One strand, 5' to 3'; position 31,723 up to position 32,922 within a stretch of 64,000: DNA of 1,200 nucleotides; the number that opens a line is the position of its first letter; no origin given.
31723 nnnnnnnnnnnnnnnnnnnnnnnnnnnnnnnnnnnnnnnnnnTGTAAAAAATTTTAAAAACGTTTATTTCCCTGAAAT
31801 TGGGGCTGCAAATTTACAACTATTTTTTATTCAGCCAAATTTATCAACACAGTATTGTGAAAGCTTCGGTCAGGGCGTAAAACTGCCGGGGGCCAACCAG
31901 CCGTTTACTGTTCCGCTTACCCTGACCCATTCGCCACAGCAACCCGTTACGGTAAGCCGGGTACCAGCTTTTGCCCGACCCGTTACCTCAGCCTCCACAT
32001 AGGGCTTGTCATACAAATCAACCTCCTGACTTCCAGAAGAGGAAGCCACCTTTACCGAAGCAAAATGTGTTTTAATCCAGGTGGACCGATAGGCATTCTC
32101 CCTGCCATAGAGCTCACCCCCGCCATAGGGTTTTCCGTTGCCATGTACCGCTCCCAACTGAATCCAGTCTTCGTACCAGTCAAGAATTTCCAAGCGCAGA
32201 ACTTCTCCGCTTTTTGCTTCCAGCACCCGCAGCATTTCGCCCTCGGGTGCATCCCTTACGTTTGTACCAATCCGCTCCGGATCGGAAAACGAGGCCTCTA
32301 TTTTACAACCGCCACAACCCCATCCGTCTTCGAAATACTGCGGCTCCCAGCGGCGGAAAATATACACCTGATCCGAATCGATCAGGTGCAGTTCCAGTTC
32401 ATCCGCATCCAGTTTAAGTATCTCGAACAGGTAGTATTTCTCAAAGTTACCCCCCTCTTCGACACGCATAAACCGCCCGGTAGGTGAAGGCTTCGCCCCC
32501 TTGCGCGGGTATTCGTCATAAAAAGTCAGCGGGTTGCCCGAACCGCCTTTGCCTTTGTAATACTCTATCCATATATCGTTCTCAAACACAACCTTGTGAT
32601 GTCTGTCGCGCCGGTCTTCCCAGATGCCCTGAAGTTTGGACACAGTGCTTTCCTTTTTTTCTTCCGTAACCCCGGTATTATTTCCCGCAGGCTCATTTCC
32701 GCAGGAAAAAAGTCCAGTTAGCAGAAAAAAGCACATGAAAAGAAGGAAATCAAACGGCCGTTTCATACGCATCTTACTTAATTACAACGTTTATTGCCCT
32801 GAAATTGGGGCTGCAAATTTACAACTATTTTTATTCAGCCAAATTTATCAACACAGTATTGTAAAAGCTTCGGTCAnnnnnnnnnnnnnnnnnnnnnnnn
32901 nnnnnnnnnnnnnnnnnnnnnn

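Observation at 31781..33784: Tandem ~1-kb duplication of an SH3b lipoprotein gene that copied the rplM promoter and a kbl tail remnant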

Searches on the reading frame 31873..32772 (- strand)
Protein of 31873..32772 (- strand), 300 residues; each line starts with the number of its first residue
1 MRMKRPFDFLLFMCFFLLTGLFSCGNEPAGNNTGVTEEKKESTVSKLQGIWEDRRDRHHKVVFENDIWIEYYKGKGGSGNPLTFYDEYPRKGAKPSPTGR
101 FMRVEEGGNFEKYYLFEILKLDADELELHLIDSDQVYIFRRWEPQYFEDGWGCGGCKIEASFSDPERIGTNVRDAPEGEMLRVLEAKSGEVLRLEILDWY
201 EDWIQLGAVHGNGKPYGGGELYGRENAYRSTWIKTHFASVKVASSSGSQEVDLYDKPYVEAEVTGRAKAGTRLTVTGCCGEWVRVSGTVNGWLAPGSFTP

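Call 7: search_protein_families(library=pfam, proteins=[window:31873-32772:-], max_evalue=0.1)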
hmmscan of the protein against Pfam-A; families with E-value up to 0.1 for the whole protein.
window:31873-32772:- (300 aa): 2 families
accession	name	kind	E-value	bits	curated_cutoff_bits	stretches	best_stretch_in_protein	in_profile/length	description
PF08239.17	SH3_3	-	8.5e-07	29.5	27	1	252-294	4-49/54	Bacterial SH3 domain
PF06347.19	SH3_4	-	9.4e-06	25.8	24.1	1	249-293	3-49/56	Bacterial SH3 domain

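Call 10: find_homologous_proteins(query=window:31873-32772:-, max_evalue=0.001)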
Query window:31873-32772:- (300 aa): 2 proteins with E <= 0.001 among 622 candidates.
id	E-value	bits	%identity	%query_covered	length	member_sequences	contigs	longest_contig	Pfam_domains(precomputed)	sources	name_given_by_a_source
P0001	1.5e-207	706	100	99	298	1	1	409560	PF06347.20,PF08239.18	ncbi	-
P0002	2.4e-108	380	61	100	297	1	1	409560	PF06347.20,PF08239.18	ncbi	-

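Call 12: find_encoding_contigs(protein=P0002, flank=6000, max_places=5)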
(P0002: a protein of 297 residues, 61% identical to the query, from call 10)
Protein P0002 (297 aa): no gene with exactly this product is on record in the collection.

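Call 17: find_encoding_contigs(protein=P0001, flank=6000, max_places=5)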
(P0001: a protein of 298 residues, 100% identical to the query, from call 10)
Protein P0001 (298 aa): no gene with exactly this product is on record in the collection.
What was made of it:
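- Tried and rejected: Exact-protein look-ups of the two paralogs found no contigs (calls 12, 17).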

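Call 18: find_encoding_contigs(protein=P0004, flank=8000, max_places=6)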
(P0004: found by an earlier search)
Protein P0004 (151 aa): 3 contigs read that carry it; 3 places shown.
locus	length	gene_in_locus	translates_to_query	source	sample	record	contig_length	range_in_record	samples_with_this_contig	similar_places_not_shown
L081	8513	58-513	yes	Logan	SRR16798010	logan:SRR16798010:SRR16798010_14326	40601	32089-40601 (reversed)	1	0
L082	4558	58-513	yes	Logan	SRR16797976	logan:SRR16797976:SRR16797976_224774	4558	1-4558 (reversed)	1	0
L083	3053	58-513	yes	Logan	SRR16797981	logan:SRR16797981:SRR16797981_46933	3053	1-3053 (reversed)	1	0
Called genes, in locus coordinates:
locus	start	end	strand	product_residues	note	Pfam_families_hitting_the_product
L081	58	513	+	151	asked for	PF00572:Ribosomal_L13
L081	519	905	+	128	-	PF00380:Ribosomal_S9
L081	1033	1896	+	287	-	PF00318:Ribosomal_S2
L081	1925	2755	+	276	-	PF00889:EF_TS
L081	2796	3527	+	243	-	PF00696:AA_kinase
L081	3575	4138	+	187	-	PF01765:RRF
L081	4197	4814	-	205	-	PF01551:Peptidase_M23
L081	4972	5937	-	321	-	PF13568:OMP_b-brl_2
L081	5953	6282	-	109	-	-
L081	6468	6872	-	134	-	-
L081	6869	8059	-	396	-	PF00144:Beta-lactamase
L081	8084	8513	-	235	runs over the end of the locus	PF21948:LplA-B_cat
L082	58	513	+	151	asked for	PF00572:Ribosomal_L13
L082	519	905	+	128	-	PF00380:Ribosomal_S9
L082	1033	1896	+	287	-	PF00318:Ribosomal_S2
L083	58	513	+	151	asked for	PF00572:Ribosomal_L13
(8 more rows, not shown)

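Call 19: find_encoding_contigs(protein=P0003, flank=8000, max_places=6)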
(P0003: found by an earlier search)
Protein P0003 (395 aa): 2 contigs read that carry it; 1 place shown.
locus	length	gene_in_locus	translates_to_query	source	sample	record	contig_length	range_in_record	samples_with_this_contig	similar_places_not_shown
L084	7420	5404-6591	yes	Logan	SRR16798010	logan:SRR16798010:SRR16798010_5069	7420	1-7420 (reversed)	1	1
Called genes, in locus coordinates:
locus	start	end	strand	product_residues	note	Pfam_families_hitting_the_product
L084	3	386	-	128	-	?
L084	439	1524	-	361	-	PF00534:Glycos_transf_1, PF13692:Glyco_trans_1_4, PF13524:Glyco_trans_1_2 (weak)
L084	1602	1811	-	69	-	PF00313:CSD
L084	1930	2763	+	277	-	-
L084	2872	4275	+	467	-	PF00890:FAD_binding_2 (weak), PF01134:GIDA (weak), PF01494:FAD_binding_3 (faint), PF07992:Pyr_redox_2, PF12831:FAD_oxidored, PF13738:Pyr_redox_3, PF00070:Pyr_redox, PF02852:Pyr_redox_dim, +3 more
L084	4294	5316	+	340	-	PF00762:Ferrochelatase, PF01903:CbiX (faint)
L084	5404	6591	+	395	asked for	PF00155:Aminotran_1_2, PF00266:Aminotran_5 (weak), PF01212:Beta_elim_lyase (faint), PF00464:SHMT (faint)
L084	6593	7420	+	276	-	?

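Call 21: search_protein_representatives(alignment_id=A2)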
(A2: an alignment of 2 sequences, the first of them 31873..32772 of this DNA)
Query: 2 sequences, 307 profile positions. Proteins with E-value up to 0.001 (for the whole library): 71; up to 1e-10: 12; up to 1e-30: 1. The best 71 are listed.
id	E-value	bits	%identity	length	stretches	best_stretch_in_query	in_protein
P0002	1.6e-184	628.6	-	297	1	1-307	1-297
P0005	1.8e-19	86.6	-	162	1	13-149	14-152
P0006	2.2e-17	79.7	-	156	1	13-146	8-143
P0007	2.4e-17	79.6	-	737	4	200-300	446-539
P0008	5.1e-17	78.5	-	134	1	21-145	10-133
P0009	6.8e-14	68.3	-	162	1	11-142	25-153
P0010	1.9e-13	66.8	-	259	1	12-212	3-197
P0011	2.2e-13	66.6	-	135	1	21-140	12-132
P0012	1.0e-12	64.4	-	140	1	14-143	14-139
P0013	2.9e-12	62.9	-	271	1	20-214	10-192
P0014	1.2e-11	60.8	-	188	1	151-303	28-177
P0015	1.3e-11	60.8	-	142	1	9-142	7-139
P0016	2.5e-10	56.5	-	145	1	17-144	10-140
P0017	3.4e-09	52.8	-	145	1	9-135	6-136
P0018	2.3e-08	50.1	-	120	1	37-140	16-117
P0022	2.6e-07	46.6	-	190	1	155-305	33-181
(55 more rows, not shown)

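Call 46: search_protein_families(library=pfam, proteins=[P0005, P0006, P0008, P0010, P0013, P0014, P0022], max_evalue=1)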
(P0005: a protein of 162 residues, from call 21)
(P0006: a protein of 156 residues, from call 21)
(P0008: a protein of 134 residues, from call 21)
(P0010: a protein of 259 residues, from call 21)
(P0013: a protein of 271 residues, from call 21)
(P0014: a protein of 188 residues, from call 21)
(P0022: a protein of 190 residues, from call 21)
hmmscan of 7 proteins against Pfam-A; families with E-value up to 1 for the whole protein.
P0005 (162 aa): 1 family
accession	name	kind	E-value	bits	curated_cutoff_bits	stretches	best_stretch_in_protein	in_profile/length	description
PF01473.26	Choline_bind_1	-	0.27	12.1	20.5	0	136-148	6-18/19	Putative cell wall binding repeat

P0006 (156 aa): 0 families

P0008 (134 aa): 0 families

P0010 (259 aa): 3 families
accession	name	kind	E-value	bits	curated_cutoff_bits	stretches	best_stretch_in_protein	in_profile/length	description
PF08239.17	SH3_3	-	0.00025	21.6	27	1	160-198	12-50/54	Bacterial SH3 domain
PF23795.1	SH3_YKFC_2nd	-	0.0094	16.2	27.4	1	177-202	30-55/57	YKFC SH3b2 domain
PF06347.19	SH3_4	-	0.028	14.6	24.1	1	176-197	29-50/56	Bacterial SH3 domain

P0013 (271 aa): 0 families

P0014 (188 aa): 3 families
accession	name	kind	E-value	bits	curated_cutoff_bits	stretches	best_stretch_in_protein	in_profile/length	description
PF08239.17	SH3_3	-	4e-06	27.3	27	1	126-174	3-48/54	Bacterial SH3 domain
PF06347.19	SH3_4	-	8.8e-06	25.8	24.1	1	125-173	4-48/56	Bacterial SH3 domain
PF14627.12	DUF4453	-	0.036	14.6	26.1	1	118-180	36-100/109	Domain of unknown function (DUF4453)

P0022 (190 aa): 2 families
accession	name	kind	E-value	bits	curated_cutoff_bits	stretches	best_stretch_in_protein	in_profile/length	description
PF08239.17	SH3_3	-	6.9e-19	68.2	27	2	133-177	3-49/54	Bacterial SH3 domain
PF06347.19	SH3_4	-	1.2e-08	35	24.1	1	132-176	4-49/56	Bacterial SH3 domain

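Call 53: predict_structure(alignment_id=A2)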
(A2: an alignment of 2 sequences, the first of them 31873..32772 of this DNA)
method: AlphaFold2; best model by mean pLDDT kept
length: 300 residues; sequences in the alignment: 2
mean_pLDDT: 37.0   pTM: 0.30
mean pLDDT of the five models: 37.0, 33.5, 32.9, 32.3, 29.0
residues with pLDDT >= 90: 0; 70-90: 0; 50-70: 43; < 50: 257
segments of 3 or more residues with pLDDT < 50: 1-4, 20-171, 186-193, 195-204, 212-223, 233-300
pLDDT, mean of each block of 10 residues (from residue 1): 51 54 37 31 28 27 28 28 35 37 40 42 38 33 29 34 33 53 49 47 51 41 54 39 25 28 29 30 30 30
secondary structure, 60 per line:
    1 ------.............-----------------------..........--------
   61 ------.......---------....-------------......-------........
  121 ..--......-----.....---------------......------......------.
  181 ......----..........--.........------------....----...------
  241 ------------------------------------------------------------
elements in order: H7-19 H43-52 H67-73 E83-86 E100-105 E113-122 E125-130 E136-140 E156-161 E168-173 E180-186 E191-200 E203-211 H224-227 E232-234
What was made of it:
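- Tried and rejected: The structure prediction from the two paralogs alone was unusable, with pLDDT 37 (call 53).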

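Call 64: predict_structure(alignment_id=A4)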
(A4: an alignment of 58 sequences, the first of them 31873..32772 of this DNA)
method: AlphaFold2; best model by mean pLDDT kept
length: 300 residues; sequences in the alignment: 58
mean_pLDDT: 84.8   pTM: 0.56
mean pLDDT of the five models: 84.8, 84.3, 84.0, 83.9, 82.8
residues with pLDDT >= 90: 154; 70-90: 100; 50-70: 36; < 50: 10
segments of 3 or more residues with pLDDT < 50: 146-150, 216-218
pLDDT, mean of each block of 10 residues (from residue 1): 66 79 61 66 94 89 95 86 97 96 91 97 94 96 57 75 85 88 86 87 88 54 68 89 88 94 96 93 94 93
secondary structure, 60 per line:
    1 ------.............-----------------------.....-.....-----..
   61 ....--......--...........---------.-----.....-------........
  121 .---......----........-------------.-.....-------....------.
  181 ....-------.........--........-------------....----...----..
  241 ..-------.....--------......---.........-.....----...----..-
elements in order: H7-19 H43-47 E49-53 E59-64 E67-72 E75-85 E101-105 E113-121 E125-130 E135-142 E158-162 E170-173 E180-184 E192-200 E203-210 H224-227 E232-234 E239-242 E250-254 E263-268 E272-280 E282-286 E291-293
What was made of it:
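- On Lipocalin-like fold: The model has pLDDT >90 in this domain (call 64).
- Tried and rejected: A 58-sequence alignment gave pLDDT 84.8 (call 64).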

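Call 68: fold_search(model_id=the predicted structure, library=pdb)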
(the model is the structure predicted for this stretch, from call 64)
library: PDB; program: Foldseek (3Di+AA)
matches with E <= 10: 773; with E <= 0.001: 1
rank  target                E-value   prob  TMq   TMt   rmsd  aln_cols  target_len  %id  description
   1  9a7d_A                6.1e-06  1.00  0.19  0.11  17.5       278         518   14  Integrative model of YRVJ-YACD by crosslinking MS and deep learning (released 2024-09-18)
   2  4qrl                  9.4e-03  1.00  0.23  0.59   4.7       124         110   12  Crystal structure of a lipocalin-like protein (BACUNI_01346) from Bacteroides uniformis ATCC 8492 at 1.79 A resolution (released 2014-08-27)
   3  6biq_B                9.4e-03  1.00  0.23  0.25   7.1       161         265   10  Structure of NlpC2 from Trichomonas vaginalis (released 2018-11-07)
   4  6biq_A                1.1e-02  1.00  0.23  0.25   7.1       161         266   10  Structure of NlpC2 from Trichomonas vaginalis (released 2018-11-07)
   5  4krt_B                1.1e-02  0.97  0.17  0.15  12.8       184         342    9  X-ray structure of endolysin from clostridium perfringens phage phiSM101 (released 2014-04-02)
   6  4krt_A                2.1e-02  0.96  0.18  0.15  12.9       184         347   10  X-ray structure of endolysin from clostridium perfringens phage phiSM101 (released 2014-04-02)
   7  4r0k_A                2.3e-02  0.99  0.18  0.18  12.6       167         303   14  Crystal structure of a putative dipeptidyl-peptidase VI (BT_1314) from Bacteroides thetaiotaomicron VPI-5482 at 1.75 A (released 2014-08-20)
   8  5oik_Z                3.5e-02  0.33  0.15  0.10  18.0       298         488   10  Structure of an RNA polymerase II-DSIF transcription elongation complex (released 2017-09-13)
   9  7pks_Z                3.9e-02  0.33  0.16  0.17  20.0       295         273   10  Structural basis of Integrator-mediated transcription regulation (released 2021-12-08)
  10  9yx0_A                4.3e-02  0.72  0.21  0.12  25.5       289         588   12  Structure of the 3-methylcrotonyl-coenzyme A carboxylase from Mycobacterium smegmatis (released 2025-11-26)
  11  9g0a_Z                4.7e-02  0.18  0.13  0.09  23.3       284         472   12  Influenza A/H7N9 polymerase post-cleavage cap-snatching complex (released 2025-07-16)
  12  4r0k_B                5.3e-02  0.96  0.18  0.18  12.6       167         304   14  Crystal structure of a putative dipeptidyl-peptidase VI (BT_1314) from Bacteroides thetaiotaomicron VPI-5482 at 1.75 A (released 2014-08-20)
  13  3pvq_A                5.3e-02  0.16  0.13  0.13  20.7       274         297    9  Crystal structure of a putative dipeptidyl-peptidase VI (BT_1314) from BACTEROIDES THETAIOTAOMICRON VPI-5482 at 2.10 A (released 2011-02-02)
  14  3mbt                  5.8e-02  1.00  0.23  0.44   4.6       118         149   18  Structure of monomeric Blc from E. coli (released 2010-12-08)
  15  7bkx_AAA              5.8e-02  0.97  0.20  0.35   5.4       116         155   13  Diploptera punctata inspired lipocalin-like Milk protein expressed in Saccharomyces cerevisiae (released 2021-12-22)
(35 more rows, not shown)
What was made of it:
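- On SH3b domain protein (Pfam SH3_3, PF08239): Structural similarity to tandem SH3b modules (call 68).
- On Lipocalin-like fold: Foldseek: 4qrl E 9e-3, TM 0.59; Blc TM 0.40-0.44 (call 68).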

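Call 69: find_encoding_contigs(protein=P0010, flank=4000, max_places=2)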
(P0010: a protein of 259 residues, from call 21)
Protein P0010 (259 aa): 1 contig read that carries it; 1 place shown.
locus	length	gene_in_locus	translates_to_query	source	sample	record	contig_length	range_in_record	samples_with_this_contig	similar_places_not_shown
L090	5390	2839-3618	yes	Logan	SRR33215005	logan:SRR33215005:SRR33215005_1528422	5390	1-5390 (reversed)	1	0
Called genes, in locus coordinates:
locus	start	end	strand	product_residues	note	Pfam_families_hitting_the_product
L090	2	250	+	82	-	?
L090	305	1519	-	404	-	-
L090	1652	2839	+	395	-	PF00202:Aminotran_3 (faint), PF00155:Aminotran_1_2, PF00266:Aminotran_5 (weak)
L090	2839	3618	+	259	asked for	-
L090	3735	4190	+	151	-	PF00572:Ribosomal_L13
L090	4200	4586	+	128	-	PF00380:Ribosomal_S9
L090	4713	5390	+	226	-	?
